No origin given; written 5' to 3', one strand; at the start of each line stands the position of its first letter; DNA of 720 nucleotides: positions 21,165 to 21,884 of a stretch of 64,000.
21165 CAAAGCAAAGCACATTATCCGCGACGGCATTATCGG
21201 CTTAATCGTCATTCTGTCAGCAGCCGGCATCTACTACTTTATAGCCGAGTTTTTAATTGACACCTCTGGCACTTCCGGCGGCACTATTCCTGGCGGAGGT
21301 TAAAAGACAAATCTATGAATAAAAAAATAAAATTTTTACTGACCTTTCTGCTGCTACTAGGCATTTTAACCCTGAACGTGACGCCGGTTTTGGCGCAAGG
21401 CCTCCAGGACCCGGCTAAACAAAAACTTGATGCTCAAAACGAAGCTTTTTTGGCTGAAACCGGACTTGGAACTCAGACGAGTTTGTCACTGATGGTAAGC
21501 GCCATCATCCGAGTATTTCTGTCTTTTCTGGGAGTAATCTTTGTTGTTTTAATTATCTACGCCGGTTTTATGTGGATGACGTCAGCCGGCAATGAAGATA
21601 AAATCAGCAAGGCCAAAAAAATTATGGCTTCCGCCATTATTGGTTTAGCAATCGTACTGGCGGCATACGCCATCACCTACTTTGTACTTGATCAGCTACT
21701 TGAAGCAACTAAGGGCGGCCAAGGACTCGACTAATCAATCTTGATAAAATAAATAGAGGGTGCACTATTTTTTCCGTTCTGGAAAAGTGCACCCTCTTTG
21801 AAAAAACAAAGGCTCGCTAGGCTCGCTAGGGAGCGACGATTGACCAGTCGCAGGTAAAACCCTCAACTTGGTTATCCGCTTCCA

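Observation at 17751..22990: Polycistronic array of 10 paralogous TrbC/VirB2-like pilin genes, with an 11th copy at 6007..6366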

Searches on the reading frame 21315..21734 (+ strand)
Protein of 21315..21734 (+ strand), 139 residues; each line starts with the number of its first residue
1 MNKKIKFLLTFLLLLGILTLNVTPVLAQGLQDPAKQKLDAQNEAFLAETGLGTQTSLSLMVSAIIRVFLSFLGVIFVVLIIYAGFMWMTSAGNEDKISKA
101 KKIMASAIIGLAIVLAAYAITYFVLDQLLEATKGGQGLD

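Call 3: search_protein_families(library=pfam, proteins=[window:21315-21734:+], max_evalue=0.1)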
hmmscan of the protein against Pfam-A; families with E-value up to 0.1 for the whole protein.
window:21315-21734:+ (139 aa): 8 families
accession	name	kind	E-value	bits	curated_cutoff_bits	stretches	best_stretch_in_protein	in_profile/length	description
PF18895.5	T4SS_pilin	-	1.3e-07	32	26.6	1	67-124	15-71/71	Type IV secretion system pilin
PF04956.18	TrbC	-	0.00042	20.9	27.9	1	44-120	28-94/98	TrbC/VIRB2 pilin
PF06161.16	DUF975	-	0.00068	20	34.8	1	9-130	54-174/243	Protein of unknown function (DUF975)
PF06024.17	Orf78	-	0.003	18.3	29.4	0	93-126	54-87/101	Orf78 (ac78)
PF04290.18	DctQ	-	0.0037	17.6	28.3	1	59-131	59-129/132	Tripartite ATP-independent periplasmic transporters, DctQ component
PF11712.13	Vma12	-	0.024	15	25.5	1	57-128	71-133/137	Endoplasmic reticulum-based factor for assembly of V-ATPase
PF19607.4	DUF6112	-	0.026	14.8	25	1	61-122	16-77/88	Family of unknown function (DUF6112)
PF07331.16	TctB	-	0.028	15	29.1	1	11-126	39-133/137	Tripartite tricarboxylate transporter TctB family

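Call 4: search_protein_families(library=ncbifam, proteins=[window:21315-21734:+], max_evalue=0.1)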
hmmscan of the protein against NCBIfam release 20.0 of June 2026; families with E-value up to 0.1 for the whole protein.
window:21315-21734:+ (139 aa): 3 families
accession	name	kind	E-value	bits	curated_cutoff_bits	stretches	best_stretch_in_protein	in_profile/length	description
NF045849.1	ICE_MMCAP2_0565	equivalog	1.4e-08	34.3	40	1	60-127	12-79/80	Mbov_0395 family pilin-like conjugal transfer protein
NF033218.1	anchor_AmaP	equivalog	0.002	17.9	55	0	1-49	1-49/166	alkaline shock response membrane anchor protein AmaP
TIGR02921.1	PEP_integral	hypoth_equivalog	0.0048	15.1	200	1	59-127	196-264/922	TIGR02921 family PEP-CTERM protein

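Call 18: find_encoding_contigs(protein=window:21315-21734:+, flank=10000, max_places=6)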
Protein window:21315-21734:+ (139 aa): no gene with exactly this product is on record in the collection.

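Call 19: find_homologous_proteins(query=window:21315-21734:+)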
Query window:21315-21734:+ (139 aa): 228 proteins with E <= 0.001 among 668 candidates; the best 120 are listed.
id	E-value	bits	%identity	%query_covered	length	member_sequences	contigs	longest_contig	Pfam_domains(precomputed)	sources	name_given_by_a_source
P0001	7.5e-78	277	100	100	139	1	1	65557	PF18895.6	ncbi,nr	ncbi:MAG: hypothetical protein HUU49_04865 [Candidatus Buchananbacteria bacterium]|nr:hypothetical p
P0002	7.2e-54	199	85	84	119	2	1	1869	PF18895.6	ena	-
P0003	6.9e-50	186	79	85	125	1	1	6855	-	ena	-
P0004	1.6e-46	175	65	98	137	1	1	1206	PF18895.6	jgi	jgi:type IV secretion system pilin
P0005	1.1e-44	170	63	100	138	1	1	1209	PF18895.6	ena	-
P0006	1.3e-43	166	63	100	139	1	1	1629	PF18895.6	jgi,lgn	-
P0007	9.4e-42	160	70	84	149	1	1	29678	PF18895.6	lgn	-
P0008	1.1e-41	160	64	99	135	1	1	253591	PF18895.6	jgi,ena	-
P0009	8.0e-41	157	68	83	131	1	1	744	PF18895.6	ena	-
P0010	5.0e-40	154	59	94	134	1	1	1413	PF18895.6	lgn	-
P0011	1.7e-39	153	69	83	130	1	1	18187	PF18895.6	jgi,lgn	-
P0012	3.3e-39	152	60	98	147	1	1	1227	PF18895.6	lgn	-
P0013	3.8e-39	152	63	88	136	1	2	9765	PF18895.6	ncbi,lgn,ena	-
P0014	1.3e-38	150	68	83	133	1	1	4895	PF18895.6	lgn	-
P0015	7.5e-38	147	65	88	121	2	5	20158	PF18895.6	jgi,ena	-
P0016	1.1e-37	147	60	99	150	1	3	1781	PF18895.6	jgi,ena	-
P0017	1.3e-37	147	67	81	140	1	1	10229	PF18895.6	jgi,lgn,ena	-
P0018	1.4e-37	147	62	83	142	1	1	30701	PF18895.6,PF04956.19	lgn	-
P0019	1.4e-37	147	60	99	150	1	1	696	PF18895.6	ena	-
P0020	1.4e-37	146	63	87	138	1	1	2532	PF18895.6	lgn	-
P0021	1.5e-37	146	59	100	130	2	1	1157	PF18895.6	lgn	-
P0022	2.5e-37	146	57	96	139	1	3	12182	PF18895.6,PF04956.19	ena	-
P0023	2.5e-37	146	58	99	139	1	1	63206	PF18895.6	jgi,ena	-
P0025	6.8e-37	144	61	88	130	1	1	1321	PF18895.6,PF05987.19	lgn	-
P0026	1.6e-36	143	62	88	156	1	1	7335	PF18895.6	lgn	-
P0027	1.8e-36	143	63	88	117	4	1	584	PF18895.6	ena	-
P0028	5.1e-36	142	63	88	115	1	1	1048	PF18895.6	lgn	-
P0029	6.3e-36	141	65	79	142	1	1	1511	PF18895.6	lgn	-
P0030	6.4e-36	141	54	100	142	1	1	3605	PF18895.6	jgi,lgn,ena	-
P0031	1.3e-35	140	55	98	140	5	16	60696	PF18895.6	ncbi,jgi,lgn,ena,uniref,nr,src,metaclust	ncbi:MAG: hypothetical protein A3D39_03305 [Candidatus Buchananbacteria bacterium RIFCSPHIGHO2_02_FU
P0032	3.0e-35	139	55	99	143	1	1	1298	PF18895.6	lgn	-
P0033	4.7e-35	138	63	79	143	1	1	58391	PF18895.6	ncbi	-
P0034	5.3e-35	138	61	94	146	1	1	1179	PF18895.6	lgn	-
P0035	5.9e-34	135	65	81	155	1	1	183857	PF18895.6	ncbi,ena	-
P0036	8.2e-34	134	65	81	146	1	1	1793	PF18895.6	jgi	-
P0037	9.6e-34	134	57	94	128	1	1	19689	PF18895.6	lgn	-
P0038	1.4e-33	134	65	81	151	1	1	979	PF18895.6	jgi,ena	-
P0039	4.1e-33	132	63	76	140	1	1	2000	PF18895.6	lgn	-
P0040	5.2e-33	132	56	100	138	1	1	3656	PF18895.6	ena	-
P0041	2.6e-32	130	50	100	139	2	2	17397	PF18895.6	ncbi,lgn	-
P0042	3.0e-32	129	55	95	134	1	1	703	PF18895.6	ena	-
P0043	3.1e-32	129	52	61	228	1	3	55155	PF18895.6,PF04956.19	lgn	-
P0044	3.3e-32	129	70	69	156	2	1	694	PF18895.6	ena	-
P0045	7.8e-32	128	59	79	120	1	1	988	PF18895.6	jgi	-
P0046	9.4e-32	128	53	100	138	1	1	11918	PF18895.6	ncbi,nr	ncbi:hypothetical protein HYZ76_01325 [Candidatus Falkowbacteria bacterium]|nr:hypothetical protein 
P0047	1.2e-31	127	61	77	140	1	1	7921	PF18895.6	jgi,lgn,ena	-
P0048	1.5e-31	127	55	91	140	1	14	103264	PF18895.6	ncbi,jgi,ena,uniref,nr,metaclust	ncbi:MAG: hypothetical protein A3J62_01630 [Candidatus Buchananbacteria bacterium RIFCSPHIGHO2_02_FU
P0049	3.0e-31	126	56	93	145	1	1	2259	PF18895.6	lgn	-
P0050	3.2e-31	126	60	79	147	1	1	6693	PF18895.6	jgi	jgi:hypothetical protein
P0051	5.4e-31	125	51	94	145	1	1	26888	PF18895.6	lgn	-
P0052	7.6e-31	125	66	71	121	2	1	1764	PF18895.6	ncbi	-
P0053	1.4e-30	124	55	95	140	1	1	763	PF18895.6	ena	-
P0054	2.3e-30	123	54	94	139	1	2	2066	PF18895.6,PF04956.19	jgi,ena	jgi:preprotein translocase subunit SecG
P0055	4.3e-30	122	55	95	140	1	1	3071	PF18895.6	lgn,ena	-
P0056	1.5e-29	121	53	95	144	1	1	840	PF18895.6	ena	-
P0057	2.6e-29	120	62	72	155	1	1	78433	PF18895.6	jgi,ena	-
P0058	3.0e-29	120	52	94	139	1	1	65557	PF18895.6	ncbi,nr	ncbi:MAG: hypothetical protein HUU49_04875 [Candidatus Buchananbacteria bacterium]|nr:hypothetical p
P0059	3.4e-29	119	55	91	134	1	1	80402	PF18895.6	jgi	jgi:hypothetical protein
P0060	4.9e-29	119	53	95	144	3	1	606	PF18895.6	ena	-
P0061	7.5e-29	118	52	93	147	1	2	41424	PF18895.6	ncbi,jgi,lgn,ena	-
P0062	7.8e-29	118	36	78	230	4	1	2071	PF18895.6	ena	-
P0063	1.1e-28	118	55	93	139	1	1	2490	PF18895.6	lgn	-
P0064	1.2e-28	118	51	95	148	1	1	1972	PF18895.6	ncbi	-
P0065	1.5e-28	117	51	98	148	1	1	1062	PF18895.6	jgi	jgi:hypothetical protein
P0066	2.5e-28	117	56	93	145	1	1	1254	PF18895.6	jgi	jgi:hypothetical protein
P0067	3.6e-28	116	61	73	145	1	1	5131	PF18895.6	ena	-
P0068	4.3e-28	116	71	60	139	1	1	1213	PF18895.6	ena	-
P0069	5.1e-28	116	63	72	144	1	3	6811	PF18895.6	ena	-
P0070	5.9e-28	115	63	72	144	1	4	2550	PF18895.6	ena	-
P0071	9.9e-28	115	50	98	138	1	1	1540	PF18895.6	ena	-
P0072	1.5e-27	114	69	63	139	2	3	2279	PF18895.6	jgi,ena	-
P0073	1.6e-27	114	48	95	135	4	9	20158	PF18895.6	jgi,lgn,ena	-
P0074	1.0e-26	111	62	74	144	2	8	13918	PF18895.6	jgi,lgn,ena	-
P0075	1.1e-26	111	55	69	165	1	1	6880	PF18895.6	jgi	jgi:hypothetical protein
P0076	1.2e-26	111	46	100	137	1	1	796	PF18895.6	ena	-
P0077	2.5e-26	110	66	59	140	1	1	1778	PF18895.6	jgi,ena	-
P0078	4.6e-26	109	48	99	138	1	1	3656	PF18895.6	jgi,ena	-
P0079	5.2e-26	109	49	95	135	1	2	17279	PF18895.6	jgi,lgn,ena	-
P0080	6.8e-26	109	48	95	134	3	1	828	PF18895.6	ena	-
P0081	1.5e-25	108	56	83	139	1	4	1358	PF18895.6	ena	-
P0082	2.9e-25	107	67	57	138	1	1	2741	PF18895.6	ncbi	-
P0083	3.1e-25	107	55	83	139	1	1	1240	PF18895.6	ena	-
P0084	8.6e-25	105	54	72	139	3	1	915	PF18895.6,PF04956.19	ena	-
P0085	9.1e-25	105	48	94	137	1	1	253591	PF18895.6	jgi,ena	-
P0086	1.1e-24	105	51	91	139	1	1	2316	PF18895.6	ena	-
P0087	2.0e-24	104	62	66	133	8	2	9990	PF18895.6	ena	-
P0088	3.9e-24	103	51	79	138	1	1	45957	PF18895.6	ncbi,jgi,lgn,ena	ncbi:MAG: hypothetical protein WCW26_00410 [Candidatus Buchananbacteria bacterium]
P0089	5.6e-24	103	47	99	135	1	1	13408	PF18895.6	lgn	-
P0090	8.0e-24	102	51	74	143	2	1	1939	PF18895.6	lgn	-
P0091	3.4e-23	100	65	60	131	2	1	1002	PF18895.6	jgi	-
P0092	4.1e-23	100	52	78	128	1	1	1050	PF18895.6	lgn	-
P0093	4.4e-23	100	54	78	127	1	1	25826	PF18895.6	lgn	-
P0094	4.7e-23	100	46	94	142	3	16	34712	PF18895.6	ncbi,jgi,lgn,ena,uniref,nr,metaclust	ncbi:MAG: hypothetical protein A3J59_03580 [Candidatus Buchananbacteria bacterium RIFCSPHIGHO2_02_FU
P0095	5.7e-23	99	51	77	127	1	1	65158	PF18895.6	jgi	-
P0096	6.4e-23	99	57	65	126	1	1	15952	PF18895.6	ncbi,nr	ncbi:MAG: hypothetical protein Q8P77_01690 [Candidatus Veblenbacteria bacterium]|nr:hypothetical pro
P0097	1.7e-22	98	52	81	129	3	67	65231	PF18895.6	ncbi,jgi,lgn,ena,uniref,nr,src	ncbi:MAG: hypothetical protein UV57_C0012G0012 [Parcubacteria group bacterium GW2011_GWD2_43_10]|uni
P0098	2.2e-22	97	56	65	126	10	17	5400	PF18895.6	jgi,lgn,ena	-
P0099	2.7e-22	97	49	83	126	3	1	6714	PF18895.6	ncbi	-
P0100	3.2e-22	97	43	96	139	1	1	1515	PF18895.6,PF04956.19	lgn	-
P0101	3.6e-22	97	51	90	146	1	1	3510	PF18895.6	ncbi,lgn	-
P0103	1.6e-21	95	50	71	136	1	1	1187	PF18895.6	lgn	-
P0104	3.2e-21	94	51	71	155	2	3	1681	PF18895.6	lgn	-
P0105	4.0e-21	93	49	94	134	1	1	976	PF18895.6,PF04956.19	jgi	-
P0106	8.8e-21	92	47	92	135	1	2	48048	PF18895.6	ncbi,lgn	-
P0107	9.6e-21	92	48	94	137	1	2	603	PF18895.6,PF04956.19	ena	-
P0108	1.0e-20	92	44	96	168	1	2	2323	PF18895.6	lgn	-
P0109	1.0e-20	92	56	62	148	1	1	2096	PF18895.6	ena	-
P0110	1.1e-20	92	49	79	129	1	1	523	PF18895.6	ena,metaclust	metaclust:\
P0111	1.1e-20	92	53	62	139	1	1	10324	PF18895.6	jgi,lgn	jgi:hypothetical protein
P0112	1.2e-20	92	53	60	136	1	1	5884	PF18895.6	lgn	-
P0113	1.4e-20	92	47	93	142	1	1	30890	PF18895.6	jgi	jgi:cytochrome bd-type quinol oxidase subunit 2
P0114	2.3e-20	91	45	91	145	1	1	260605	PF18895.6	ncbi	-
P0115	2.4e-20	91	43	91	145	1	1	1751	PF18895.6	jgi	jgi:cytochrome bd-type quinol oxidase subunit 2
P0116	2.5e-20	91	57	63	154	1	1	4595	PF18895.6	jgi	-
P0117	2.7e-20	91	48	95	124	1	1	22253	PF18895.6,PF04956.19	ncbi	-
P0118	2.8e-20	91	41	94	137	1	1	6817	PF18895.6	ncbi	ncbi:MAG: hypothetical protein V1688_00210 [bacterium]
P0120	3.2e-20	91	45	91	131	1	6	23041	PF18895.6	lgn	-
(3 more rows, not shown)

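Call 20: find_encoding_contigs(protein=P0008, flank=10000, max_places=2)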
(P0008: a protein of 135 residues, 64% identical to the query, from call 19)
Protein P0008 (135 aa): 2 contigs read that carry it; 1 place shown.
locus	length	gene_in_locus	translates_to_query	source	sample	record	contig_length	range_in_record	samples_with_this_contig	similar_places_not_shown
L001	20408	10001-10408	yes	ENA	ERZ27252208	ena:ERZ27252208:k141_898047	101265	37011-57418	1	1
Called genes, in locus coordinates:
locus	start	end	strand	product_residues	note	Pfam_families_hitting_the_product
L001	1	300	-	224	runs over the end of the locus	PF05552:MS_channel_1st_1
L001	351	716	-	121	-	PF18895:T4SS_pilin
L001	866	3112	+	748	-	PF05108:T7SS_ESX1_EccB (weak)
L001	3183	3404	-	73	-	PF07866:DUF1653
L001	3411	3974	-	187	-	PF00753:Lactamase_B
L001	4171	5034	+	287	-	PF00483:NTP_transferase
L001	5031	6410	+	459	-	PF01547:SBP_bac_1, PF13416:SBP_bac_8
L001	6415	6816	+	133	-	PF18895:T4SS_pilin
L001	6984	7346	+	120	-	PF18895:T4SS_pilin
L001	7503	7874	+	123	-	PF18895:T4SS_pilin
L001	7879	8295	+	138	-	PF18895:T4SS_pilin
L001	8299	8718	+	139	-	PF04956:TrbC (faint), PF18895:T4SS_pilin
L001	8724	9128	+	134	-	PF18895:T4SS_pilin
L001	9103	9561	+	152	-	PF18895:T4SS_pilin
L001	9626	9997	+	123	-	PF18895:T4SS_pilin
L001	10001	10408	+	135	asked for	PF18895:T4SS_pilin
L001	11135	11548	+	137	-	PF18895:T4SS_pilin (weak)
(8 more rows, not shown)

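Call 21: find_encoding_contigs(protein=P0048, flank=10000, max_places=2)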
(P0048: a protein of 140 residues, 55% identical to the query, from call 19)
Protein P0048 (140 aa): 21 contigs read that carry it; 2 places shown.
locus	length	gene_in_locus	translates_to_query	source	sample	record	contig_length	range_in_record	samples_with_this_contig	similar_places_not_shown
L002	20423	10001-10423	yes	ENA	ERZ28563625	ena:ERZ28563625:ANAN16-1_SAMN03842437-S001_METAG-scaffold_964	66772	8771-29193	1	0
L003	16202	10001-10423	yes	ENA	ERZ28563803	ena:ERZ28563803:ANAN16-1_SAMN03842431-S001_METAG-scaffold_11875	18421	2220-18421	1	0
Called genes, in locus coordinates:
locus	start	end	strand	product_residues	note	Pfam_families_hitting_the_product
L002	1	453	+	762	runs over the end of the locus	PF05108:T7SS_ESX1_EccB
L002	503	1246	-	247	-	PF00149:Metallophos, PF12850:Metallophos_2 (weak)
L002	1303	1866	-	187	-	PF00753:Lactamase_B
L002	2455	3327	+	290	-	PF00483:NTP_transferase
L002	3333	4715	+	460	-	PF01547:SBP_bac_1, PF13416:SBP_bac_8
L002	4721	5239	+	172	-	PF18895:T4SS_pilin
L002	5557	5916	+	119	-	PF04956:TrbC (weak), PF18895:T4SS_pilin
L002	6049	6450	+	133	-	PF18895:T4SS_pilin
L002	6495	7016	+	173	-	PF18895:T4SS_pilin (weak)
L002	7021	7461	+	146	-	PF18895:T4SS_pilin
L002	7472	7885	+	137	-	PF18895:T4SS_pilin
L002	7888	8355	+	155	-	PF18895:T4SS_pilin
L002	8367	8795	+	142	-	PF18895:T4SS_pilin (weak)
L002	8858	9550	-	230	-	-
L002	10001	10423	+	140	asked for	PF18895:T4SS_pilin (weak)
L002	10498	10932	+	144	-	PF18895:T4SS_pilin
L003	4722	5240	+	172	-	PF18895:T4SS_pilin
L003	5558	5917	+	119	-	PF04956:TrbC (weak), PF18895:T4SS_pilin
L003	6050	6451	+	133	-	PF18895:T4SS_pilin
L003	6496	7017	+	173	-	PF18895:T4SS_pilin (weak)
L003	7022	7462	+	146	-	PF18895:T4SS_pilin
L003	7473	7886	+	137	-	PF18895:T4SS_pilin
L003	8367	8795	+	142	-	PF18895:T4SS_pilin (weak)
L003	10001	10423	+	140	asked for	PF18895:T4SS_pilin (weak)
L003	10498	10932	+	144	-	PF18895:T4SS_pilin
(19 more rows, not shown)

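Call 22: find_encoding_contigs(protein=P0035, flank=10000, max_places=2)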
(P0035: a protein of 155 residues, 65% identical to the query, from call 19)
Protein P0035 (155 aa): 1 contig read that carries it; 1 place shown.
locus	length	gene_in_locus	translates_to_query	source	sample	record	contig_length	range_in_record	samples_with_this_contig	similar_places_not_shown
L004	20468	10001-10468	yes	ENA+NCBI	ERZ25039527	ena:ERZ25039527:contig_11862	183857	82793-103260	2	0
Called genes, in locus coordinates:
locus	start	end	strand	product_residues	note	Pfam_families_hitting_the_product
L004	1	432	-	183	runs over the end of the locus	PF23023:Anti-Pycsar_Apyc1 (weak), PF00753:Lactamase_B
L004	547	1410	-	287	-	PF00892:EamA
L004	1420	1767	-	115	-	PF07739:TipAS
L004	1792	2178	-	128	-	-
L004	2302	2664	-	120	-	-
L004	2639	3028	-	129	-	-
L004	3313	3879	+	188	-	PF00483:NTP_transferase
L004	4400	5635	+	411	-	PF01547:SBP_bac_1, PF13416:SBP_bac_8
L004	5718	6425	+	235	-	PF18895:T4SS_pilin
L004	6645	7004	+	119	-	PF04956:TrbC (weak), PF18895:T4SS_pilin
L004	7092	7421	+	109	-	PF04956:TrbC (weak), PF18895:T4SS_pilin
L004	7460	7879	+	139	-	PF18895:T4SS_pilin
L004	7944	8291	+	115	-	PF18895:T4SS_pilin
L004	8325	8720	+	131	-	PF18895:T4SS_pilin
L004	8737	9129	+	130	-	PF18895:T4SS_pilin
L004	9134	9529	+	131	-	PF18895:T4SS_pilin (weak)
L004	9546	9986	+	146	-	PF18895:T4SS_pilin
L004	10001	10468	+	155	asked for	PF18895:T4SS_pilin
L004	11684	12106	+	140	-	PF18895:T4SS_pilin (weak)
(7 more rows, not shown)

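Call 35: find_encoding_contigs(protein=P0114, flank=10000, max_places=1)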
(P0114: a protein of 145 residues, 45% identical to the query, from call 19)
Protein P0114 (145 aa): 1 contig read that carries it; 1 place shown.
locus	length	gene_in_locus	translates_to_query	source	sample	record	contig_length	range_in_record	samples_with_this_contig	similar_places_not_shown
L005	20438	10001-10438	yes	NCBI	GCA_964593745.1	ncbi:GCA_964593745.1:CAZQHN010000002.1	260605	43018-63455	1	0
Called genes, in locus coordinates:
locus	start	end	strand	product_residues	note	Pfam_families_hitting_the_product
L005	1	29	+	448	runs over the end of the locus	PF11638:DnaA_N, PF00308:Bac_DnaA, PF00004:AAA (weak), PF01637:ATPase_2 (weak), PF01695:IstB_IS21, PF08299:Bac_DnaA_C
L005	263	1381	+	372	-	PF00712:DNA_pol3_beta, PF02767:DNA_pol3_beta_2, PF02768:DNA_pol3_beta_3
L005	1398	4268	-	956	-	PF00912:Transgly, PF00905:Transpeptidase, PF17957:Big_7 (weak)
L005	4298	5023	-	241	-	PF00535:Glycos_transf_2, PF13641:Glyco_tranf_2_3 (weak)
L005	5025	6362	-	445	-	PF13231:PMT_2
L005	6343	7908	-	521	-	-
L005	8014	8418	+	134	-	PF18895:T4SS_pilin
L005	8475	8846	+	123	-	PF18895:T4SS_pilin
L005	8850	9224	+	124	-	PF18895:T4SS_pilin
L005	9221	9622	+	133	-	PF18895:T4SS_pilin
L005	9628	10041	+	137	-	PF18895:T4SS_pilin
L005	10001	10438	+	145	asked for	PF18895:T4SS_pilin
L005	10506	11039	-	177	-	-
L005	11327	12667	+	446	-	PF08529:NusA_N, PF13184:KH_NusA_1st, PF26594:KH_NusA_2nd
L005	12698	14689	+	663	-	PF03030:H_PPase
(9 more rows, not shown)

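Call 36: find_encoding_contigs(protein=P0097, flank=10000, max_places=1)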
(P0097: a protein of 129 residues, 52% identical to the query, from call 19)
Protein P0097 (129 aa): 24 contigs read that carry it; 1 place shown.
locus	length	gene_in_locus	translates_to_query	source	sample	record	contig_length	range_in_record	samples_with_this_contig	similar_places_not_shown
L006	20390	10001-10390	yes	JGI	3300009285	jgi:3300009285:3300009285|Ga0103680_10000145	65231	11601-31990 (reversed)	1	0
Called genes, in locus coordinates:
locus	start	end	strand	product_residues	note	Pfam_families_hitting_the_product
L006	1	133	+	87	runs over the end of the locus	-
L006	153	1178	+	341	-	PF13200:DUF4015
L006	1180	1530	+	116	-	-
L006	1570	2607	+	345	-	PF00437:T2SSE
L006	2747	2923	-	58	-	-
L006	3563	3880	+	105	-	PF01035:DNA_binding_1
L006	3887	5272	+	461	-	PF01943:Polysacc_synt, PF13440:Polysacc_synt_3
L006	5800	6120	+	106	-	PF04389:Peptidase_M28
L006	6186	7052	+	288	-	PF00483:NTP_transferase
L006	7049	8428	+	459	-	PF01547:SBP_bac_1, PF13416:SBP_bac_8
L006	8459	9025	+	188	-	PF18895:T4SS_pilin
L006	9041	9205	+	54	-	-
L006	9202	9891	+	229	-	PF18895:T4SS_pilin (weak)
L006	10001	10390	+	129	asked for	PF18895:T4SS_pilin (weak)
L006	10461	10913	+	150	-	PF18895:T4SS_pilin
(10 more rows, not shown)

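Call 37: find_encoding_contigs(protein=P0096, flank=10000, max_places=1)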
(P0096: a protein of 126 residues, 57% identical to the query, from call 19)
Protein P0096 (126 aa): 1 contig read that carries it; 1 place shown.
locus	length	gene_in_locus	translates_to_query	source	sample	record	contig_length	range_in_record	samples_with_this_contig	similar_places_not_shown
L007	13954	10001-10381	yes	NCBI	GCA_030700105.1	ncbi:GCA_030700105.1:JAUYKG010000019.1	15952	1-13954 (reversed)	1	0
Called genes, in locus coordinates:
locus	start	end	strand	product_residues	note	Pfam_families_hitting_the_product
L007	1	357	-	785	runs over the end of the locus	PF18072:FGAR-AT_linker, PF00586:AIRS, PF02769:AIRS_C, PF00586:AIRS, PF02769:AIRS_C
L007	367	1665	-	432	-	PF00709:Adenylsucc_synt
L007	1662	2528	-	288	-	PF00763:THF_DHG_CYH, PF02882:THF_DHG_CYH_C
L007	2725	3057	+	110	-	-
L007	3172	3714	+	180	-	PF06821:Ser_hydrolase, PF12697:Abhydrolase_6 (weak)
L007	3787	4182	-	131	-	PF04138:GtrA_DPMS_TM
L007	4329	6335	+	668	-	PF01564:Spermine_synth, PF13649:Methyltransf_25 (weak)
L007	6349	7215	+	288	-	PF00483:NTP_transferase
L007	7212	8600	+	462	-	PF01547:SBP_bac_1, PF13416:SBP_bac_8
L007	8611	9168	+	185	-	-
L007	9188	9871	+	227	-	PF18895:T4SS_pilin (weak)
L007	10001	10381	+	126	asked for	PF18895:T4SS_pilin (weak)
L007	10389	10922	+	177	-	PF18895:T4SS_pilin (weak)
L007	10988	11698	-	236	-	PF00535:Glycos_transf_2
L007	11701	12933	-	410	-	-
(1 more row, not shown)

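Call 65: find_encoding_contigs(protein=P0117, flank=10000, max_places=1)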
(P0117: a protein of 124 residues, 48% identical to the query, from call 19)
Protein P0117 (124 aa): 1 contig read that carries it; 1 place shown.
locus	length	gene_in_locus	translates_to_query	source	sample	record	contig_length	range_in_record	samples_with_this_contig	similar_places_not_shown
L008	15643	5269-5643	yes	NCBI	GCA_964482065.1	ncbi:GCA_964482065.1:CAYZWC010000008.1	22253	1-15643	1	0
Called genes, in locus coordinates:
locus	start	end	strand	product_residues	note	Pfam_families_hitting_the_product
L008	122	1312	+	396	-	PF00999:Na_H_Exchanger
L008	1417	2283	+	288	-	PF00483:NTP_transferase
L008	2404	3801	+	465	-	PF01547:SBP_bac_1, PF13416:SBP_bac_8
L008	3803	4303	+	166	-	PF18895:T4SS_pilin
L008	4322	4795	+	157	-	PF18895:T4SS_pilin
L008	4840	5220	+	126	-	PF18895:T4SS_pilin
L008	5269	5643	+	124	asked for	PF04956:TrbC (weak), PF18895:T4SS_pilin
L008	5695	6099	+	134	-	PF18895:T4SS_pilin (weak)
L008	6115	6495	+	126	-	PF18895:T4SS_pilin (weak)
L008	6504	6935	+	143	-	PF18895:T4SS_pilin (weak)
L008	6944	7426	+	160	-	-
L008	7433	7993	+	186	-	PF18895:T4SS_pilin (weak)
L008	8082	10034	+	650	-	PF09852:DUF2079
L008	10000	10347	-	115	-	-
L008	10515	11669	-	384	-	-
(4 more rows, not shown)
